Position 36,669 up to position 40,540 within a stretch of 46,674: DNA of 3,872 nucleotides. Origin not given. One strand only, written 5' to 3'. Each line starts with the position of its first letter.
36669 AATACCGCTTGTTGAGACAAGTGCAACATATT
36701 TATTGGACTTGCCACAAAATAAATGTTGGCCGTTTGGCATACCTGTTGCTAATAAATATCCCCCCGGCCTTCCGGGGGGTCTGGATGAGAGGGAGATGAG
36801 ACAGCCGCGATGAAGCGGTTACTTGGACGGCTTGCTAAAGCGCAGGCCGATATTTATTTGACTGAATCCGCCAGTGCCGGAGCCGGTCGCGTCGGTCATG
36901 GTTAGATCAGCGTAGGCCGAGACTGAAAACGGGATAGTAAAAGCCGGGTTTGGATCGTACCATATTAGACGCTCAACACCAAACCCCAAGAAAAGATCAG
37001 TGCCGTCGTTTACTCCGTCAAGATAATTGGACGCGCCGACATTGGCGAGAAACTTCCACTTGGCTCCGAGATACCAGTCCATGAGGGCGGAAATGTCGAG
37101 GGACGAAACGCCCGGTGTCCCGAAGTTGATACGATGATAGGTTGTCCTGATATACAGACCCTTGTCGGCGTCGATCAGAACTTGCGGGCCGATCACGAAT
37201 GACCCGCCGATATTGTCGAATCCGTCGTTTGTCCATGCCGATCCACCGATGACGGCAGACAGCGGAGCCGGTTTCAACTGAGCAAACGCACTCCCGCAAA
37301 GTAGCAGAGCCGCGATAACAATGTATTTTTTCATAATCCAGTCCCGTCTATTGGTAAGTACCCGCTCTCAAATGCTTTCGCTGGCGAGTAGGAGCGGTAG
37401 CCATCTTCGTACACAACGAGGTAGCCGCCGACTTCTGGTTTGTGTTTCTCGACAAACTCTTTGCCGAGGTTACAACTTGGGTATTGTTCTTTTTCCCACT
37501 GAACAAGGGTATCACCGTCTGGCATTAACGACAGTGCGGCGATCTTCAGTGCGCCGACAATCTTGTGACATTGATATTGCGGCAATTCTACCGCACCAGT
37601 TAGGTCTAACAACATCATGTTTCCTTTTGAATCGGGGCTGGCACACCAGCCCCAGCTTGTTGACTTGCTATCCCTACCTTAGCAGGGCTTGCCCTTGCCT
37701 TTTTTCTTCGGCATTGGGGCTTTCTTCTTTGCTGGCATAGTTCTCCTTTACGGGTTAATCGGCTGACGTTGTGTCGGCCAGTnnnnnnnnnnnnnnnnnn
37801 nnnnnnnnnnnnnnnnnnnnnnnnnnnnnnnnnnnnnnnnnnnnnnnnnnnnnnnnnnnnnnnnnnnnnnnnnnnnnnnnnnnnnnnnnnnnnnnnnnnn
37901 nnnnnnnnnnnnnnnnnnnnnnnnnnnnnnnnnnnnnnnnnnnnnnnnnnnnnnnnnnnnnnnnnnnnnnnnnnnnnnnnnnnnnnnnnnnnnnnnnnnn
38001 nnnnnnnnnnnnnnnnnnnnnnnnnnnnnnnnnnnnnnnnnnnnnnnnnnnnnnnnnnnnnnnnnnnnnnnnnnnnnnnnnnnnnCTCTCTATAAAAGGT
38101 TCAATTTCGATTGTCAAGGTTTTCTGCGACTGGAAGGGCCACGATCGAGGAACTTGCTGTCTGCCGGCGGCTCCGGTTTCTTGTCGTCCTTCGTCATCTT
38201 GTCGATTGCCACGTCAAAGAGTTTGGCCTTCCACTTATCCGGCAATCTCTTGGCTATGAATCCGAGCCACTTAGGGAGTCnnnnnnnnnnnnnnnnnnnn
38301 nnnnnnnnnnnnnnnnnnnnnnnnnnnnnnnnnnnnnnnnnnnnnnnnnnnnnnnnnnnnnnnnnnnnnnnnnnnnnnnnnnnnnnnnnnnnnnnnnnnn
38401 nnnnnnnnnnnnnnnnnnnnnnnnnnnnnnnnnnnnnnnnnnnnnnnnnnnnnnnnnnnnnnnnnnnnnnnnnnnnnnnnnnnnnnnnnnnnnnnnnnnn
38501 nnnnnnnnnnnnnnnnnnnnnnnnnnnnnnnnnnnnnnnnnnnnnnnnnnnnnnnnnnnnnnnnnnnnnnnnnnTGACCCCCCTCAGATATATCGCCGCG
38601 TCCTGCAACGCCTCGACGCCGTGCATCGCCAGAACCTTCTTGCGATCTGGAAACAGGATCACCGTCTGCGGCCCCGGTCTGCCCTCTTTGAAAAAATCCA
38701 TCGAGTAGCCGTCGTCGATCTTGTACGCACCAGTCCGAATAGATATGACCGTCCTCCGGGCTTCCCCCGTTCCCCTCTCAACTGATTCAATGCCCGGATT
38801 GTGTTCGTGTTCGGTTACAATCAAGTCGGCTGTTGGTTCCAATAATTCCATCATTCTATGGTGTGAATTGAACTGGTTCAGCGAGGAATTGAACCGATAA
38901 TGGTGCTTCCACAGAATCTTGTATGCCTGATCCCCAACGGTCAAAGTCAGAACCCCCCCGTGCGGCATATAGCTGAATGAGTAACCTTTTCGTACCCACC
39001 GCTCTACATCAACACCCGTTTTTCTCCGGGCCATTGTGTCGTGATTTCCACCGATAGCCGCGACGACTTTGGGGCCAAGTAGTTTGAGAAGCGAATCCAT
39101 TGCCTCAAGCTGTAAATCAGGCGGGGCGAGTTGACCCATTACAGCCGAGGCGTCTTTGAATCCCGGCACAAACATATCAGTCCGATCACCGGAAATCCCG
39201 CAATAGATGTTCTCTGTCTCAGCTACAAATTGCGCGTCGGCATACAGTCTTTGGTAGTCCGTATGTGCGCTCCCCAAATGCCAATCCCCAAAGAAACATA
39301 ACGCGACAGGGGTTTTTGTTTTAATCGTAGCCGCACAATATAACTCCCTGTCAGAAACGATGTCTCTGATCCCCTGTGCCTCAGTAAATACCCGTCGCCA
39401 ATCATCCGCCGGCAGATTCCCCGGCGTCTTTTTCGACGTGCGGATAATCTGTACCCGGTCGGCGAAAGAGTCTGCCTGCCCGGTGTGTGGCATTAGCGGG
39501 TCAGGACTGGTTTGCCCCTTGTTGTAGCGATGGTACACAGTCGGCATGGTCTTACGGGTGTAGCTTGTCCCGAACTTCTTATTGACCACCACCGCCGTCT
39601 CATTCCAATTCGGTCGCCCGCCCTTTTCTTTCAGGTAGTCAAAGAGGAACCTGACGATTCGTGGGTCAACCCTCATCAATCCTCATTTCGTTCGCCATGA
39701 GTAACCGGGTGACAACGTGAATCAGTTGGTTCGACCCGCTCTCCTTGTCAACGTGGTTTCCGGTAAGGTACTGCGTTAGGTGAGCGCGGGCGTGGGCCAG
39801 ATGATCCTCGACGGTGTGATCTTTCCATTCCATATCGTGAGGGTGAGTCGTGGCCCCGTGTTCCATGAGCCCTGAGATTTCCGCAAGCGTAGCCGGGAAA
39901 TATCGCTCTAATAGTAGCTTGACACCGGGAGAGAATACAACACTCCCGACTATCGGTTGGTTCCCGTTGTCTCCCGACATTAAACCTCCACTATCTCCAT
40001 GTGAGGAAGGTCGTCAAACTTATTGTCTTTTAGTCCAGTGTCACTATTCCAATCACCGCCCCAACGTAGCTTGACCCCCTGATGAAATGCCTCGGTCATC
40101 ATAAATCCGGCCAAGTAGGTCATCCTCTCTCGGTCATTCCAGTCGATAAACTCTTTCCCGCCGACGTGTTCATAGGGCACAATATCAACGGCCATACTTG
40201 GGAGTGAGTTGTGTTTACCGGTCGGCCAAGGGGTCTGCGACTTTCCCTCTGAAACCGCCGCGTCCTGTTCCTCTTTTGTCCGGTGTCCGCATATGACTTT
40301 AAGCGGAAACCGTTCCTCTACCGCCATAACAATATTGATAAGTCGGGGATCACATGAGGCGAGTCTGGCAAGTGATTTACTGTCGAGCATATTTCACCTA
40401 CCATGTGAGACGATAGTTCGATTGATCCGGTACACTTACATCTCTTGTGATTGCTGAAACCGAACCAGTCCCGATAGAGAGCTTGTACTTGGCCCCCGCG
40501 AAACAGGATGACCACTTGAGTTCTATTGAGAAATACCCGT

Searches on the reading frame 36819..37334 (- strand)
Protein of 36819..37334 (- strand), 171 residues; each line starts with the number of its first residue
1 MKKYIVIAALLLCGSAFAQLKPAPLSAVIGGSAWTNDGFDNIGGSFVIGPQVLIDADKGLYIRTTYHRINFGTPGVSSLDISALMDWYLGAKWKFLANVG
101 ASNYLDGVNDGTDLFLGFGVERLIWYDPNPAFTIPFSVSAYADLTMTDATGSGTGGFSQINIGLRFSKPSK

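Call 25: search_protein_families(library=pfam, proteins=[window:36819-37334:-], max_evalue=0.01)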
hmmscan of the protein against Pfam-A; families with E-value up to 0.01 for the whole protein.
window:36819-37334:- (171 aa): 0 families

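Call 85: search_protein_families(library=ncbifam, proteins=[window:36819-37334:-], max_evalue=1)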
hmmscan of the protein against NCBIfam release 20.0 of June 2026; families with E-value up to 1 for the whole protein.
window:36819-37334:- (171 aa): 0 families

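Call 106: search_protein_families(library=phrogs, proteins=[window:36819-37334:-], max_evalue=0.001)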
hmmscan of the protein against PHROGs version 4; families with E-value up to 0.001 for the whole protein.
window:36819-37334:- (171 aa): 0 families
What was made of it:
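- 36819..37334 (-): 171-aa signal-bearing protein (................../QL, Q at +1), function unknown. No family hit (calls 25, 85, 106).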

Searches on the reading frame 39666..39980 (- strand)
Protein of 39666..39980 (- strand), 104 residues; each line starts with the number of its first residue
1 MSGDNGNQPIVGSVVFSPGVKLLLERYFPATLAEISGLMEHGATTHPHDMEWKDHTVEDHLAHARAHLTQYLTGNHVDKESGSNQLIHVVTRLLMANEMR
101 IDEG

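Call 95: search_protein_families(library=pfam, alignment_id=A9, max_evalue=0.001)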
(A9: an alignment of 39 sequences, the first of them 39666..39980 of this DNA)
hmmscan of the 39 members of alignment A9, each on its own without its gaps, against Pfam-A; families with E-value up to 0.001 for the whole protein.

A. member 1, window:39666-39980:- (104 aa): 1 family
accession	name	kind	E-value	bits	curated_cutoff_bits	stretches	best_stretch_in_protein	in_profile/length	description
PF18909.5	dGTP_diPhyd_N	-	1.1e-11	45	27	1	23-101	13-91/99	dATP/dGTP diphosphohydrolase, N-terminal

B. families by the number of members that match (of 39 scanned): 12 families
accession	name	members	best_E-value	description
PF01555.25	N6_N4_Mtase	2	1.2e-51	DNA methylase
PF03796.21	DnaB_C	1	2.3e-56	DnaB-like helicase C terminal domain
PF04404.17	ERF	1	5.9e-14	ERF superfamily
PF18909.5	dGTP_diPhyd_N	1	1.1e-11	dATP/dGTP diphosphohydrolase, N-terminal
PF13481.12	AAA_25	1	3.7e-09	AAA domain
PF01844.29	HNH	1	2.1e-07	HNH endonuclease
PF01170.24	UPF0020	1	2.2e-06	RMKL-like, methyltransferase domain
PF08241.18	Methyltransf_11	1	7e-05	Methyltransferase domain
PF09445.16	Methyltransf_15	1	0.0001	RNA cap guanine-N2 methyltransferase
PF06745.19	ATPase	1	0.00031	KaiC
PF13384.12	HTH_23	1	0.00039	Homeodomain-like domain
PF00149.33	Metallophos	1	0.0006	Calcineurin-like phosphoesterase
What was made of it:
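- Tried and rejected: Phage-encoded Sec, signal peptidase, Dsb or glutaminyl cyclase genes: none found among the remaining 39 window proteins (call 95).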

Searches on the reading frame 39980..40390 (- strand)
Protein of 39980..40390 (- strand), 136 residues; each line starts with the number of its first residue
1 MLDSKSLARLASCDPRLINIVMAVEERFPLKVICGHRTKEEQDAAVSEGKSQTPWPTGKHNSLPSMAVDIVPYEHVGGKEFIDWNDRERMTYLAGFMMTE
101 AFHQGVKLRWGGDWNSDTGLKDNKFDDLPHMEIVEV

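Call 25: search_protein_families(library=pfam, proteins=[window:39980-40390:-], max_evalue=0.01)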
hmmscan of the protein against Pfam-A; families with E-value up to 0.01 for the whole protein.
window:39980-40390:- (136 aa): 1 family
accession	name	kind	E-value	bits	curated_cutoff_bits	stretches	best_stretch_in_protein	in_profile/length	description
PF13539.11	Peptidase_M15_4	-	0.00096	20.1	25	1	66-116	13-61/70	D-alanyl-D-alanine carboxypeptidase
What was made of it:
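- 39980..40390 (-): 136-aa endolysin with no convincing signal peptide (the rule flags its weakly hydrophobic N-terminus). It implies holin-dependent lysis. Peptidase_M15_4 is weak (call 25).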

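Call 106: search_protein_families(library=phrogs, proteins=[window:39980-40390:-], max_evalue=0.001)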
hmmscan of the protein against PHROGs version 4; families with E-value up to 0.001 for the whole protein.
window:39980-40390:- (136 aa): 5 families
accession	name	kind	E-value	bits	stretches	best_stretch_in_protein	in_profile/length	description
phrog_465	-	lysis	1.1e-30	108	1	2-134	45-166/292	endolysin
phrog_5115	-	moron, auxiliary metabolic gene and host takeover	2.5e-07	31.2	1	30-133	38-121/283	ferredoxin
phrog_6523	-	lysis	4.5e-07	30.9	1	32-134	41-130/255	endolysin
phrog_2649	-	lysis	6.1e-05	24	1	25-118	29-120/261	endolysin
phrog_1768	-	lysis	0.00082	18.1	1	29-133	950-1052/1577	endolysin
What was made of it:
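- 39980..40390 (-): phrog_465 endolysin E 1e-30 (call 106).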
